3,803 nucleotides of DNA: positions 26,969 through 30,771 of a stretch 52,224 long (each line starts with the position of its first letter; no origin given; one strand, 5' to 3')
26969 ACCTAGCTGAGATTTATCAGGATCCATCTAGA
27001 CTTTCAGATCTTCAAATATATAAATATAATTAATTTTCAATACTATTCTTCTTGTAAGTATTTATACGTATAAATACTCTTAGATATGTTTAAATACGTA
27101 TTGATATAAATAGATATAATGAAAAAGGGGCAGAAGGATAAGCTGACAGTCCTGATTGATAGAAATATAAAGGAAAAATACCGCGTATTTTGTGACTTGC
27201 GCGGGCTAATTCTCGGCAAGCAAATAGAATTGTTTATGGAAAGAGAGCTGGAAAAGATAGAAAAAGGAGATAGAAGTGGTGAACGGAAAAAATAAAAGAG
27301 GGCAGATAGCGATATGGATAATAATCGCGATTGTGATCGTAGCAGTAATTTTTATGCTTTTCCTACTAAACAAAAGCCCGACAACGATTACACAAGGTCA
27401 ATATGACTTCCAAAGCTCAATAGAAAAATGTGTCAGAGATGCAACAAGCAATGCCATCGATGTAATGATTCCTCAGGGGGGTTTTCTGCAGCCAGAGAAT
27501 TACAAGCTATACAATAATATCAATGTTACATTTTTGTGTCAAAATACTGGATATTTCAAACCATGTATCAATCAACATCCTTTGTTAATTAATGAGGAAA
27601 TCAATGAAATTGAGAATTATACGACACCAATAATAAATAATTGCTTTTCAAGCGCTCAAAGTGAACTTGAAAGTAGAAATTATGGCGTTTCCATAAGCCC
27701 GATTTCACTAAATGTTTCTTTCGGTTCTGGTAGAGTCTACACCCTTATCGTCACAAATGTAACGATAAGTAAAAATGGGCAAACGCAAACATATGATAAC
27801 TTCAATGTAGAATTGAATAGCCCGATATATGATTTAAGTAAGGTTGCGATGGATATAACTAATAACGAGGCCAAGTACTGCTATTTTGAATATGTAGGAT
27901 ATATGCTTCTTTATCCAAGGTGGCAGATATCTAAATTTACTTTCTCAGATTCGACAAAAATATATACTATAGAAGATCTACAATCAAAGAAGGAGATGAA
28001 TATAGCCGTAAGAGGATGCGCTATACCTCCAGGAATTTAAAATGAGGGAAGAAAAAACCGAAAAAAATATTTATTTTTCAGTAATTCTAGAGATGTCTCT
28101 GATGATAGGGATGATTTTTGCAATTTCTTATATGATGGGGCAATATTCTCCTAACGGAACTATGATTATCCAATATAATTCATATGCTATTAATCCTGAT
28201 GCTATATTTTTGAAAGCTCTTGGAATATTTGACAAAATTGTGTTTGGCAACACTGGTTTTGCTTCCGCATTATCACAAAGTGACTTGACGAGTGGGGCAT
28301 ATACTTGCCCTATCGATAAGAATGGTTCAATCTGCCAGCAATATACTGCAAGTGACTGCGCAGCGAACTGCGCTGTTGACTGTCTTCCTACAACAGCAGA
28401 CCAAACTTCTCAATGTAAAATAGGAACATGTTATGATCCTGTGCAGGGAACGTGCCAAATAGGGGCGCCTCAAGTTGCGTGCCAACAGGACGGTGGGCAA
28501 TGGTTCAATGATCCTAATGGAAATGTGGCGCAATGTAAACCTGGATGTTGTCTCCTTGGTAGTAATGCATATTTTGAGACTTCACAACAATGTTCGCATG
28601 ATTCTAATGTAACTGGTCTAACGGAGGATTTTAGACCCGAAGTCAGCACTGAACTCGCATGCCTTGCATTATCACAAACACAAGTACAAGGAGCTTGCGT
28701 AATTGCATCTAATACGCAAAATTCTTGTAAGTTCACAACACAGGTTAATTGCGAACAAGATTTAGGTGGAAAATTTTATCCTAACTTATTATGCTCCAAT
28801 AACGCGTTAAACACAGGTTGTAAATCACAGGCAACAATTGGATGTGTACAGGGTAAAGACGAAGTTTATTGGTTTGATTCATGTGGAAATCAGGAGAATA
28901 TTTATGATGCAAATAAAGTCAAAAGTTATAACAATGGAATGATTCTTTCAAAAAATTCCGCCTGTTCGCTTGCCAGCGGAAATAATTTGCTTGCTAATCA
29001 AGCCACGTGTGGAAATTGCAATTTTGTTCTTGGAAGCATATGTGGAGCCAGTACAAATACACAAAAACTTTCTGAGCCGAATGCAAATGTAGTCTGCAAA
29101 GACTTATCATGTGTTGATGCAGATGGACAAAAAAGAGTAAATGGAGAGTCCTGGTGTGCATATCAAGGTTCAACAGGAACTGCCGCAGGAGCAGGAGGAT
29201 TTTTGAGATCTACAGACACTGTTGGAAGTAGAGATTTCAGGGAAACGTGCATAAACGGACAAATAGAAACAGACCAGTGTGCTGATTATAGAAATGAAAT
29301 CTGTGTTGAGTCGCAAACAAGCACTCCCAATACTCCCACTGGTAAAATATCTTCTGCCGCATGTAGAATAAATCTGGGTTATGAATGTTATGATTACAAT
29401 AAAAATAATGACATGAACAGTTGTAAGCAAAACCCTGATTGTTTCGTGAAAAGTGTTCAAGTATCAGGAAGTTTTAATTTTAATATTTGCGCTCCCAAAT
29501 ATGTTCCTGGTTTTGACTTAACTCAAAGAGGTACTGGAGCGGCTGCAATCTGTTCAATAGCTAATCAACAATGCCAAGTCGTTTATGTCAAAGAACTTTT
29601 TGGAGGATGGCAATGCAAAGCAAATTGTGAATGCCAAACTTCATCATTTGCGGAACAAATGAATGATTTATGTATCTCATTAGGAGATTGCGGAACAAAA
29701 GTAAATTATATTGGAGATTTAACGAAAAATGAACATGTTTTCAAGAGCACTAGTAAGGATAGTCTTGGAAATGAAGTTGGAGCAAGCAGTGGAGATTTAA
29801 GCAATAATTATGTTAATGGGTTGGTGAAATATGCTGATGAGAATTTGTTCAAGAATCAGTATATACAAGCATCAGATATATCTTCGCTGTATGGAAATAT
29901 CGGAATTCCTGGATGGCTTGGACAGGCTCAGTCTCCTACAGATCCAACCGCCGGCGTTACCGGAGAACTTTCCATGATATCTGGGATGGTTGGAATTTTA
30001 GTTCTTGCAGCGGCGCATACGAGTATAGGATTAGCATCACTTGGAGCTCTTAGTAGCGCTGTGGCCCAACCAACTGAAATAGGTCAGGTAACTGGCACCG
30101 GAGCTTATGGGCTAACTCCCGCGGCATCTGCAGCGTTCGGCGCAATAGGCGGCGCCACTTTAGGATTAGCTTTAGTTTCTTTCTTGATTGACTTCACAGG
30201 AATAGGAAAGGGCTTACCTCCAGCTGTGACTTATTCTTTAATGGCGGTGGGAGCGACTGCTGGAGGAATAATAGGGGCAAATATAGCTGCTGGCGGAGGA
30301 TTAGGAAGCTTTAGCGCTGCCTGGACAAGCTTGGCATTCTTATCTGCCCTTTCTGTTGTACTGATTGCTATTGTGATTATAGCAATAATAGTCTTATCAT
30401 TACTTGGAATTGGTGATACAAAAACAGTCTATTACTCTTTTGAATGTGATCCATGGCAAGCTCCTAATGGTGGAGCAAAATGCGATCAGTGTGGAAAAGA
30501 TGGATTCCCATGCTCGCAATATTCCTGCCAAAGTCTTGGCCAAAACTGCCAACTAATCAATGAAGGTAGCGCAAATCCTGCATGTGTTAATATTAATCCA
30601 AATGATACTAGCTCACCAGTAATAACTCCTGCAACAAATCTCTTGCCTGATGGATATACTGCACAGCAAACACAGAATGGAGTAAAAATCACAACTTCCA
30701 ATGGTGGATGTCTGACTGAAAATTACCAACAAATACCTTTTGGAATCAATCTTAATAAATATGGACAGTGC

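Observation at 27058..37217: Duplicated three-part surface module with no recognisable family: pilin-like protein, Cys-knotted ectodomain and glycine-zipper/Ig-repeat membrane protein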

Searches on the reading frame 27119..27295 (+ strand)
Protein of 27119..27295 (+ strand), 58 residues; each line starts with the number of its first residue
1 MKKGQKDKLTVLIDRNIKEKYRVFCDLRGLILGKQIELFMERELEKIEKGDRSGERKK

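Call 6: search_protein_families(library=pfam, proteins=[window:27119-27295:+], max_evalue=1)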
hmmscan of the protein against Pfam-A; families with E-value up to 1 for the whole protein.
window:27119-27295:+ (58 aa): 1 family
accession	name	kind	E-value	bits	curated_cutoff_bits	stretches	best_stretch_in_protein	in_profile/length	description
PF10723.15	RepB-RCR_reg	-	0.0071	16.7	21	1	2-46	35-79/81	Replication regulatory protein RepB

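Call 7: search_protein_families(library=ncbifam, proteins=[window:27119-27295:+], max_evalue=1)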
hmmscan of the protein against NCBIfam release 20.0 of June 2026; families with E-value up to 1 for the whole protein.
window:27119-27295:+ (58 aa): 2 families
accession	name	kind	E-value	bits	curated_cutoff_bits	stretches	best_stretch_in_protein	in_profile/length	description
NF010256.0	PRK13702.1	subfamily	0.017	15.1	87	1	2-47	37-82/85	replication regulatory protein RepA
NF041452.1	DDP3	equivalog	0.052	13.9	140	1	6-28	13-35/116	DNA distortion polypeptide 3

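Call 8: search_protein_families(library=phrogs, proteins=[window:27119-27295:+], max_evalue=0.1)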
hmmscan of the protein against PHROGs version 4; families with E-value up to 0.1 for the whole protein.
window:27119-27295:+ (58 aa): 1 family
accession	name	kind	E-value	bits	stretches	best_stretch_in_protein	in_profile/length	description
phrog_17303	-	unknown function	0.062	14.2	1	19-46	29-56/67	-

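Call 89: search_protein_families(library=padloc, proteins=[window:27119-27295:+], max_evalue=0.01)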
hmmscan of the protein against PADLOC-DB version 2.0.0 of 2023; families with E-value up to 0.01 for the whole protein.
window:27119-27295:+ (58 aa): 0 families

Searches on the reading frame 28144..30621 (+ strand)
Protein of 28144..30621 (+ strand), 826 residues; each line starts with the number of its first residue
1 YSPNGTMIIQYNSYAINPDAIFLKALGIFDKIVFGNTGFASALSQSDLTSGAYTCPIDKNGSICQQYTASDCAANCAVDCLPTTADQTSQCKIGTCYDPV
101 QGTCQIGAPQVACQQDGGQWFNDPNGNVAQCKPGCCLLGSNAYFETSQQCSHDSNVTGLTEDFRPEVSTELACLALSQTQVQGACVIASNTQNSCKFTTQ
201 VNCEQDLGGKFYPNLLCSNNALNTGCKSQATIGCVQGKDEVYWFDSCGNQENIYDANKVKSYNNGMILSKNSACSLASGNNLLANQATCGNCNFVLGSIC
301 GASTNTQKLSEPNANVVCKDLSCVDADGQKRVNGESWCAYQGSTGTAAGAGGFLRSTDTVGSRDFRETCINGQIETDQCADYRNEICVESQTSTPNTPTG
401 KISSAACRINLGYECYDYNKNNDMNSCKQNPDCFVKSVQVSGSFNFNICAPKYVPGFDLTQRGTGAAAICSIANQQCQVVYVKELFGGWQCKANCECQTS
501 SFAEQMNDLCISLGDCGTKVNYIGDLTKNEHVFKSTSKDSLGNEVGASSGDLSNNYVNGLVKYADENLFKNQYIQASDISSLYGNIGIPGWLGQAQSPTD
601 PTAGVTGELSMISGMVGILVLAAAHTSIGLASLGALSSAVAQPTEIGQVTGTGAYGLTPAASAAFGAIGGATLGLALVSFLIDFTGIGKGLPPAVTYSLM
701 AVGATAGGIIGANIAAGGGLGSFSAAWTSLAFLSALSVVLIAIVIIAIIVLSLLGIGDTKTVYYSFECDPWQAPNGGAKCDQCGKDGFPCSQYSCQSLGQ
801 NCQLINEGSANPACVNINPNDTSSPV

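Call 46: predict_structure(alignment_id=A4)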
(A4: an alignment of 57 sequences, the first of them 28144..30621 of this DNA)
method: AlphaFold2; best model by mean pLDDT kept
length: 826 residues; sequences in the alignment: 57
mean_pLDDT: 82.6   pTM: 0.64
mean pLDDT of the five models: 82.6, 82.6, 80.2, 80.2, 77.1
residues with pLDDT >= 90: 504; 70-90: 166; 50-70: 38; < 50: 118
segments of 3 or more residues with pLDDT < 50: 1-20, 34-42, 588-661, 717-728
pLDDT, mean of each block of 10 residues (from residue 1): 33 38 55 45 68 92 91 94 90 95 94 94 94 91 94 89 92 77 91 90 91 96 95 94 97 97 95 92 94 92 95 95 93 95 95 97 96 95 96 87 95 94 94 97 96 93 90 97 92 94 98 97 96 96 87 94 89 86 59 35 37 36 38 35 30 34 59 79 85 86 81 56 42 72 87 91 97 94 94 96 89 91 60
secondary structure, 60 per line:
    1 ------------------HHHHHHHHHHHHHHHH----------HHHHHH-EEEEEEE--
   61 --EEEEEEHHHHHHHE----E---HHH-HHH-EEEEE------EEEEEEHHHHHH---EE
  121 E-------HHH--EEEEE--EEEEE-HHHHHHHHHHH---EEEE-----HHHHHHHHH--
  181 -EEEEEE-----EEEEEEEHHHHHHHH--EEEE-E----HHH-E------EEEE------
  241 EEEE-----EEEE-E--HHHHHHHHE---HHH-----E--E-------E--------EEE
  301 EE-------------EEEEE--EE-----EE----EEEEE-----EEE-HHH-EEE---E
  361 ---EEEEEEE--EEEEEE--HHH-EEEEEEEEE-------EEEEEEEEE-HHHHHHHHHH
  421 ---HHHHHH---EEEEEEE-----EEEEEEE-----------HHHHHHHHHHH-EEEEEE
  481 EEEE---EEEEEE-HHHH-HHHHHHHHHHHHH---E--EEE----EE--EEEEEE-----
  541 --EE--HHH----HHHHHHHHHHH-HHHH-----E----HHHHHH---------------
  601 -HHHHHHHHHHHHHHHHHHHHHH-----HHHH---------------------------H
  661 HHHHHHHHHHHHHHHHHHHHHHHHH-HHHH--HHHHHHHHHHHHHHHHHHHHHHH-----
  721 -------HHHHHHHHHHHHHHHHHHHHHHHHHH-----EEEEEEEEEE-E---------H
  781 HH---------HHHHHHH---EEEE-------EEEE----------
elements in order (helices of 4 or more, strands of 3 or more residues): H19-34 H45-50 E52-58 E63-68 H69-75 E93-97 E104-109 H110-115 E119-121 E134-138 E141-145 H147-157 E161-164 H170-178 E182-187 E193-199 H200-207 E210-213 E231-234 E241-244 E250-253 H258-265 E298-302 E316-320 E336-340 E346-348 E354-356 E364-370 E373-378 E385-393 E401-409 H411-420 H424-429 E433-439 E445-451 H463-473 E475-484 E488-493 H495-498 H500-512 E519-521 E530-535 H554-564 H566-569 H580-585 H602-623 H629-632 H660-685 H687-690 H693-715 H728-753 E759-768 H792-798 E802-805 E813-816

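Call 48: fold_search(model_id=the predicted structure, library=pdb)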
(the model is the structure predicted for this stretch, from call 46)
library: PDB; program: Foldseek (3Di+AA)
matches with E <= 10: 11; with E <= 0.001: 0
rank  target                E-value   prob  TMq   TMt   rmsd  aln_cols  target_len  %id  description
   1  8y2i_A                2.7e+00  0.01  0.05  0.06  25.6       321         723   10  Ternary structure of dLesCas12e-sgRNA-dsDNA (released 2024-10-23)
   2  4wph_A                4.1e+00  0.01  0.05  0.10  24.5       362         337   10  Crystal structure of USP7 ubiquitin-like domains in compact conformation (released 2015-06-17)
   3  3tvv_B                5.0e+00  0.02  0.05  0.13  16.1       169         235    8  Structure of the tandem PH domains of Rtt106 (residues 68-315) (released 2012-02-01)
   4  7ttz_D                5.0e+00  0.01  0.04  0.14  18.9       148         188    8  Heterodimeric IgA Fc in complex with Staphylococcus aureus protein SSL7 (released 2023-02-01)
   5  9bia_A                5.3e+00  0.12  0.08  0.38   7.7       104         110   18  Cryo-EM structure of NINJ1 K45Q bound to Nb538 (released 2024-10-16)
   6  9bia_D                5.6e+00  0.12  0.08  0.37   7.6       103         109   18  Cryo-EM structure of NINJ1 K45Q bound to Nb538 (released 2024-10-16)
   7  9iwq                  6.2e+00  0.01  0.04  0.07  25.6       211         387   12  Salmonella enterica serovar Typhimurium FliC(G426A)delta(204-292) forming the L-type straight filament (released 2024-08-07)
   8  9a6h_A                6.6e+00  0.02  0.06  0.06  26.9       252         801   14  Integrative model of MRPA-MRPD by crosslinking MS and deep learning (released 2024-09-18)
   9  8a22_Ba               6.6e+00  0.01  0.03  0.09  19.5       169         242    9  Structure of the mitochondrial ribosome from Polytomella magna (released 2022-11-16)
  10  3mmo_A                8.1e+00  0.01  0.07  0.10  27.1       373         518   10  Structure of the Thioalkalivibrio nitratireducens cytochrome c nitrite reductase in complex with cyanide (released 2010-09-29)
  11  3k1s_E                9.0e+00  0.10  0.08  0.40   7.7       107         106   15  Crystal Structure of the PTS Cellobiose Specific Enzyme IIA from Bacillus anthracis (released 2009-10-13)

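Call 50: fold_search(model_id=the predicted structure, library=viral)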
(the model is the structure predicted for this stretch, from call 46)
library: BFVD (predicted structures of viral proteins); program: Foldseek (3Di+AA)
matches with E <= 10: 76; with E <= 0.001: 0
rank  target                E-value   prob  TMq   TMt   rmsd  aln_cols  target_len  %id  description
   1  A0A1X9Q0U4            2.4e-01  0.23  0.06  0.14  28.9       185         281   14  (no name in the UniProt tables at hand)
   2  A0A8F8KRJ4            3.3e-01  0.06  0.08  0.09  31.0       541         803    9  Ubiquitin-like domain-containing protein [Clandestinovirus]
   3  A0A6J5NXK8            5.5e-01  0.12  0.07  0.13  31.7       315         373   13  Uncharacterized protein (Fragment) [uncultured Caudovirales phage]
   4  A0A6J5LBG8            6.5e-01  0.41  0.07  0.27  26.5       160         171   16  Uncharacterized protein [uncultured Caudovirales phage]
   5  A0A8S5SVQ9            8.9e-01  0.10  0.06  0.08  28.7       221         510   17  Uncharacterized protein [Siphoviridae sp. ctDOT22]
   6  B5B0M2                1.1e+00  0.03  0.05  0.09  13.7       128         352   12  Heat shock protein 70-like protein (Fragment) [Carnation necrotic fleck virus]
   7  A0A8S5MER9            1.6e+00  0.01  0.03  0.08  24.9       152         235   10  Uncharacterized protein [Siphoviridae sp. ctYh54]
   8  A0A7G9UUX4            1.7e+00  0.01  0.06  0.05  25.2       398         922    8  (no name in the UniProt tables at hand)
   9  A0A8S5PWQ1            1.8e+00  0.01  0.04  0.10  27.6       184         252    6  Uncharacterized protein [Myoviridae sp. ctgsk7]
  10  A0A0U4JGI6            2.5e+00  0.01  0.05  0.06  41.1       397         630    9  (no name in the UniProt tables at hand)
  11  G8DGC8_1              2.9e+00  0.12  0.08  0.09  32.4       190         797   14  (no name in the UniProt tables at hand)
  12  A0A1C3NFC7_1          2.9e+00  0.01  0.04  0.04  24.0       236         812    9  (no name in the UniProt tables at hand)
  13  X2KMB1                3.0e+00  0.05  0.05  0.06  20.4       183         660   15  Tape measure domain protein [Enterococcus phage AUEF3]
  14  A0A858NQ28            3.2e+00  0.04  0.05  0.14  21.6       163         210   19  Uncharacterized protein [Xanthomonas phage FoX6]
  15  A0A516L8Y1            3.4e+00  0.10  0.08  0.24  22.7       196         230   10  (no name in the UniProt tables at hand)
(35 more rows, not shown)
